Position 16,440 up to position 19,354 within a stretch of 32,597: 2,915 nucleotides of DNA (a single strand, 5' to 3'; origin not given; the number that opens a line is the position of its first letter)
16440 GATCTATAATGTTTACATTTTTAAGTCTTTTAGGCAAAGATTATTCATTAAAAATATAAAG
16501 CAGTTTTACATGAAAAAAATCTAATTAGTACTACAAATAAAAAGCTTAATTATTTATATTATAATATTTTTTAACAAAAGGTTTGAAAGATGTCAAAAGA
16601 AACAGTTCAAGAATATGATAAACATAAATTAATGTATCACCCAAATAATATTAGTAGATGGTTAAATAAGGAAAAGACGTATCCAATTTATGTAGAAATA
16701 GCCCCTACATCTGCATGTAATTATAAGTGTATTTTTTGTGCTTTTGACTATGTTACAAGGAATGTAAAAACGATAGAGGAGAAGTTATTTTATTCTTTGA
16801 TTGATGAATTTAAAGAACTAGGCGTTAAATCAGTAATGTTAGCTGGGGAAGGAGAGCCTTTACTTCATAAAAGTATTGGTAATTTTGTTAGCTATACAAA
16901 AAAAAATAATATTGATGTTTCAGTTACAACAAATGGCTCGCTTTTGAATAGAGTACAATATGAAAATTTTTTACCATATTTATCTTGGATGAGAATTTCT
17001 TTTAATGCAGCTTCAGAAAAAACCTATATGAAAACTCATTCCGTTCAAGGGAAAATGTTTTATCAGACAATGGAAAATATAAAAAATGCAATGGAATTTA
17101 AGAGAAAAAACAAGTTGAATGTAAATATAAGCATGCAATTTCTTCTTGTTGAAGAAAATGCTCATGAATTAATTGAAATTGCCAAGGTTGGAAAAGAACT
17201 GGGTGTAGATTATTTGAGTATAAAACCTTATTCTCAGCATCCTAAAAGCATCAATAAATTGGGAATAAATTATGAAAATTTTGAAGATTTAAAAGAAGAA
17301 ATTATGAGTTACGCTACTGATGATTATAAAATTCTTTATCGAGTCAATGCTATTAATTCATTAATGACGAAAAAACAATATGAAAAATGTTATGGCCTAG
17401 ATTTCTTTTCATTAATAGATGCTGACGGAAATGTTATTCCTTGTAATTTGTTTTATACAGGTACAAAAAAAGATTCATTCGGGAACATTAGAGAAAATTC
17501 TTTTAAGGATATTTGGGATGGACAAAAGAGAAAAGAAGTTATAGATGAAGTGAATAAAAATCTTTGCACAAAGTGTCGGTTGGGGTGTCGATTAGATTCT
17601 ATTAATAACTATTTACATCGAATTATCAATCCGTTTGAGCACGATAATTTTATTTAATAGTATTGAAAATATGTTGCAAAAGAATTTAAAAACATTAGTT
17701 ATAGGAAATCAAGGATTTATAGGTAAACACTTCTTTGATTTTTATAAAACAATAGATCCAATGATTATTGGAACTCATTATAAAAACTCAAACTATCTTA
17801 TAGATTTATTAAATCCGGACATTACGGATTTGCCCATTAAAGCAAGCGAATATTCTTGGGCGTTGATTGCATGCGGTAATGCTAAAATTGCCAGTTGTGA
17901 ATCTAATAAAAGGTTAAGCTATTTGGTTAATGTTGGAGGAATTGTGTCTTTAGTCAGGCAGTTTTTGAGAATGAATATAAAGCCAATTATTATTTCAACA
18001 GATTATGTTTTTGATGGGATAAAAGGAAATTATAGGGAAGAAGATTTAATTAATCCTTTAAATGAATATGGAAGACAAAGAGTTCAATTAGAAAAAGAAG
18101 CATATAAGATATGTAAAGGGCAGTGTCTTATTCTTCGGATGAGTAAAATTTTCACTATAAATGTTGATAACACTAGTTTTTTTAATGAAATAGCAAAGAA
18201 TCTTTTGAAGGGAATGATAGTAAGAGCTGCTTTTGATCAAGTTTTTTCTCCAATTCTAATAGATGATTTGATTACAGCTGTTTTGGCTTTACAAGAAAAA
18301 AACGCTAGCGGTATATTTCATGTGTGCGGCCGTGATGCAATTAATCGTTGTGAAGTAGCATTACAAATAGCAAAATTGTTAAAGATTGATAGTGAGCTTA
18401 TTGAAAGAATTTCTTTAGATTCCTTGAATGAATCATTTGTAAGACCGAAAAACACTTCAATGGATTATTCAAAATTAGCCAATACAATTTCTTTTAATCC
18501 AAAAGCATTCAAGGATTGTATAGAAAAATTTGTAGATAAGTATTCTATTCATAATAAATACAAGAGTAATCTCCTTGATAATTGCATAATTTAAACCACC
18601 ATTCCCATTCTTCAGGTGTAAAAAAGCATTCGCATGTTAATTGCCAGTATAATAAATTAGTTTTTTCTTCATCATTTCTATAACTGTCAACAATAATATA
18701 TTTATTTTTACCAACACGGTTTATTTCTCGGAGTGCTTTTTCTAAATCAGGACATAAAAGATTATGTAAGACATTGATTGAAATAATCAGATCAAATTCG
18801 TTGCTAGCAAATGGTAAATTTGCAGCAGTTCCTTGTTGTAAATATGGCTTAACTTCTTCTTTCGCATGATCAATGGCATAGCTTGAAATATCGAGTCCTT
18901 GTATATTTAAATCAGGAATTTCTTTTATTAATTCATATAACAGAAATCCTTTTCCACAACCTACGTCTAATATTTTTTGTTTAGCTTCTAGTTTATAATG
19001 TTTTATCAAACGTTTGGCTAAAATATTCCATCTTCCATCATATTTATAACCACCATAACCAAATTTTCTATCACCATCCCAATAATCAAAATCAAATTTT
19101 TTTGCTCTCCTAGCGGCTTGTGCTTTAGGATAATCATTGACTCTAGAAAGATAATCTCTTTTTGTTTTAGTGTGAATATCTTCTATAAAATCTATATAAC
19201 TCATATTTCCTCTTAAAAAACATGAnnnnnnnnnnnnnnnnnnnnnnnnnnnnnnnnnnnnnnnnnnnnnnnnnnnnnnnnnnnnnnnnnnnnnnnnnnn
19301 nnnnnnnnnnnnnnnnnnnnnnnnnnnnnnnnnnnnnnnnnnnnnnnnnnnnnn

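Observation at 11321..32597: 21-gene heptose-centred glycan locus in an apparently chlamydial genome, with no exporter, polymerase, ligase or priming transferase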

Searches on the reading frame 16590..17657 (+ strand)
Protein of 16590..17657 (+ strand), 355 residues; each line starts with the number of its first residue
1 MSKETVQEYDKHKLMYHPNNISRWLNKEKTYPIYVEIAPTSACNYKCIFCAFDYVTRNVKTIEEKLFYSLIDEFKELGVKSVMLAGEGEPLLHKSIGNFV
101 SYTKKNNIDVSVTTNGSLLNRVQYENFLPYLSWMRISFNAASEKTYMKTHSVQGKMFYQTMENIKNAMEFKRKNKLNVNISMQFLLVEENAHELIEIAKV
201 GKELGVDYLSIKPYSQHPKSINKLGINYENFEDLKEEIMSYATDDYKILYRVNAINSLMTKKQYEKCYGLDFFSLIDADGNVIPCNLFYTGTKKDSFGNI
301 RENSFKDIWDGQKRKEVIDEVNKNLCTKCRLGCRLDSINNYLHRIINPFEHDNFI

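Call 4: search_protein_families(library=pfam, proteins=[window:16590-17657:+], max_evalue=0.01)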
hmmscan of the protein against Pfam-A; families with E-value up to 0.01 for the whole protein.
window:16590-17657:+ (355 aa): 2 families
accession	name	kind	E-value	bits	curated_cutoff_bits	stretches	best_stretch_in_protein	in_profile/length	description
PF04055.27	Radical_SAM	-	4.2e-17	63.2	29.5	1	39-199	3-164/166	Radical SAM superfamily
PF13186.11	SPASM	-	1.2e-10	42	21.5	1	272-329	6-66/67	Iron-sulfur cluster-binding domain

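Call 9: search_protein_families(library=ncbifam, proteins=[window:16590-17657:+], max_evalue=0.001)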
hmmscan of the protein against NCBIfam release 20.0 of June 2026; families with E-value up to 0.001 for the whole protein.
window:16590-17657:+ (355 aa): 47 families (the best 25 are shown)
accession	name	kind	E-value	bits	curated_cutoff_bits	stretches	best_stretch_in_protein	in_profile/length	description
TIGR04317.1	W_rSAM_matur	equivalog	6.5e-34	117.6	380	1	33-331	6-315/349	tungsten cofactor oxidoreductase radical SAM maturase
TIGR02668.1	moaA_archaeal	equivalog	2.4e-21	76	325.25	1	37-240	14-212/303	GTP 3',8-cyclase MoaA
NF038283.1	viperin_w_prok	equivalog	2.9e-20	72.6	180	1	40-202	9-182/281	viperin family antiviral radical SAM protein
TIGR04054.1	rSAM_NirJ1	equivalog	4.3e-19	68.4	650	1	35-199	38-201/387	putative heme d1 biosynthesis radical SAM protein NirJ1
NF001199.0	PRK00164.2-1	equivalog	3.5e-18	65.8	231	1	37-203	16-177/308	GTP 3',8-cyclase MoaA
TIGR04311.1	rSAM_Geo_metal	subfamily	1.7e-17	63.6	400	1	32-214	2-190/423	radical SAM/SPASM family putative metalloenzyme maturase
NF050035.1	rSAM_WgK_link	exception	2.5e-17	62.9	650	1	29-211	5-181/367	radical SAM/SPASM peptide maturase WgkB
TIGR02666.1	moaA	equivalog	1e-16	60.9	284.05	1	34-217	11-198/336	GTP 3',8-cyclase MoaA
TIGR04545.1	rSAM_ahbD_hemeb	equivalog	1.1e-14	54.6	500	1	40-207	7-168/339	heme b synthase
TIGR04055.1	rSAM_NirJ2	equivalog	1.4e-14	54.4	500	1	39-329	6-294/326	putative heme d1 biosynthesis radical SAM protein NirJ2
TIGR04251.1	SCM_rSAM_ScmF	equivalog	2.6e-14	53.4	400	1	40-207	11-175/353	SynChlorMet cassette radical SAM/SPASM protein ScmF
TIGR04051.1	rSAM_NirJ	equivalog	7.7e-14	51.4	515.45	1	42-224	11-188/354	heme d1 biosynthesis radical SAM protein NirJ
TIGR03962.1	mycofact_rSAM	equivalog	1.1e-13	51.1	265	1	30-329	9-303/339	mycofactocin radical SAM maturase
TIGR04426.1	rSAM_desII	equivalog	1.5e-13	50.3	450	1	25-200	106-285/468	dTDP-4-amino-4,6-dideoxy-D-glucose ammonia-lyase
TIGR04347.1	pseudo_SAM_Halo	equivalog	1.6e-13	50.7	525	1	25-227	31-227/390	TIGR04347 family pseudo-SAM/SPASM protein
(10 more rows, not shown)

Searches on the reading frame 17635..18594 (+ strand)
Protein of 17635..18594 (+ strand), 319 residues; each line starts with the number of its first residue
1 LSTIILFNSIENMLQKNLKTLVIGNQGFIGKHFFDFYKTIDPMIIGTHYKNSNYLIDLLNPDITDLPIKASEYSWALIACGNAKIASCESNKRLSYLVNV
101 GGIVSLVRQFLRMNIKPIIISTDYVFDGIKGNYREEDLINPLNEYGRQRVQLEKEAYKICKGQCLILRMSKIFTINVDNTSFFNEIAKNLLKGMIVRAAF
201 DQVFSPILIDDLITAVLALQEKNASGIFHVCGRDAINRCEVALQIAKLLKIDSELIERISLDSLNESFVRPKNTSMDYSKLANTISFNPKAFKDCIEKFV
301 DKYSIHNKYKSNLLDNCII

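Call 4: search_protein_families(library=pfam, proteins=[window:17635-18594:+], max_evalue=0.01)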
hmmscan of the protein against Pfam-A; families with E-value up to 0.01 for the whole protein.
window:17635-18594:+ (319 aa): 2 families
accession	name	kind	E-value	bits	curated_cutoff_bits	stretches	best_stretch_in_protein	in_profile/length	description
PF04321.23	RmlD_sub_bind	-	2.7e-35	122.3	27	1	19-303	2-285/287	RmlD substrate binding domain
PF01370.27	Epimerase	-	6.6e-08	32.7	20.9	1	21-225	2-230/240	NAD dependent epimerase/dehydratase family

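Call 9: search_protein_families(library=ncbifam, proteins=[window:17635-18594:+], max_evalue=0.001)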
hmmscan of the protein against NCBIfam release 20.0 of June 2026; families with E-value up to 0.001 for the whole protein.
window:17635-18594:+ (319 aa): 3 families
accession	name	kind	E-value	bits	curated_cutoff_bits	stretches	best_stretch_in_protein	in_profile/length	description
TIGR01214.1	rmlD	equivalog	3.2e-34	118.3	224.05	1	20-302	2-284/285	dTDP-4-dehydrorhamnose reductase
NF007440.0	PRK09987.1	equivalog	2.8e-10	40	308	1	20-232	3-217/299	dTDP-4-dehydrorhamnose reductase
TIGR01181.1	dTDP_gluc_dehyt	equivalog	0.00041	19.5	365.1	0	99-310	100-318/321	dTDP-glucose 4,6-dehydratase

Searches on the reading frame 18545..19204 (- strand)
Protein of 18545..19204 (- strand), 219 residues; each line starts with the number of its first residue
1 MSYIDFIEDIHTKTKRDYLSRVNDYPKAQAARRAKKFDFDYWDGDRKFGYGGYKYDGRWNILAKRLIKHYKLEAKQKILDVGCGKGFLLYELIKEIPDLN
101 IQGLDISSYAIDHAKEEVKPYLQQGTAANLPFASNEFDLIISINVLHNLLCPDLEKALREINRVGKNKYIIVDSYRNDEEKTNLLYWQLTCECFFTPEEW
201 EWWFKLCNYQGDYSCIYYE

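Call 4: search_protein_families(library=pfam, proteins=[window:18545-19204:-], max_evalue=0.01)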
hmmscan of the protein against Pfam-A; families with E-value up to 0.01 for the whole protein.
window:18545-19204:- (219 aa): 14 families
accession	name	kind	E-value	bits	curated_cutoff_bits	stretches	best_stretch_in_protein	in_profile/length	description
PF13847.12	Methyltransf_31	-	1.6e-19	70.4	27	1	74-205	3-142/145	Methyltransferase domain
PF08241.18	Methyltransf_11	-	5.2e-19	69.1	21.2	1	79-167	1-89/95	Methyltransferase domain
PF13649.12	Methyltransf_25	-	6.2e-19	68.9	27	1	78-166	1-94/97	Methyltransferase domain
PF08242.18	Methyltransf_12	-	1.3e-14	55.1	30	1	79-164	1-91/98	Methyltransferase domain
PF13489.12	Methyltransf_23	-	9.2e-14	51.9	27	1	71-210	19-160/164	Methyltransferase domain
PF05175.20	MTS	-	1.5e-08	34.9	23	1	64-122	21-79/170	Methyltransferase small domain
PF01209.24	Ubie_methyltran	-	1.8e-06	27.9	20.1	1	69-166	42-144/233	ubiE/COQ5 methyltransferase family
PF07021.18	MetW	-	4.1e-06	27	21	1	73-170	12-107/193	Methionine biosynthesis protein MetW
PF00891.24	Methyltransf_2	-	5e-06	26.5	22.3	1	57-125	45-112/210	O-methyltransferase domain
PF13679.12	Methyltransf_32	-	0.00015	22.2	27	1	66-119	16-74/143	Methyltransferase domain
PF02353.26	CMAS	-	0.00027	20.8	27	1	65-122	53-109/273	Mycolic acid cyclopropane synthetase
PF02390.23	Methyltransf_4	-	0.00031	20.7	24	1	77-133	4-56/173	Putative methyltransferase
PF08003.17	Methyltransf_9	-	0.00035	20.1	23.8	1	63-146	104-192/315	Protein of unknown function (DUF1698)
PF06325.19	PrmA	-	0.0036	17.3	22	1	72-156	159-245/296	Ribosomal protein L11 methyltransferase (PrmA)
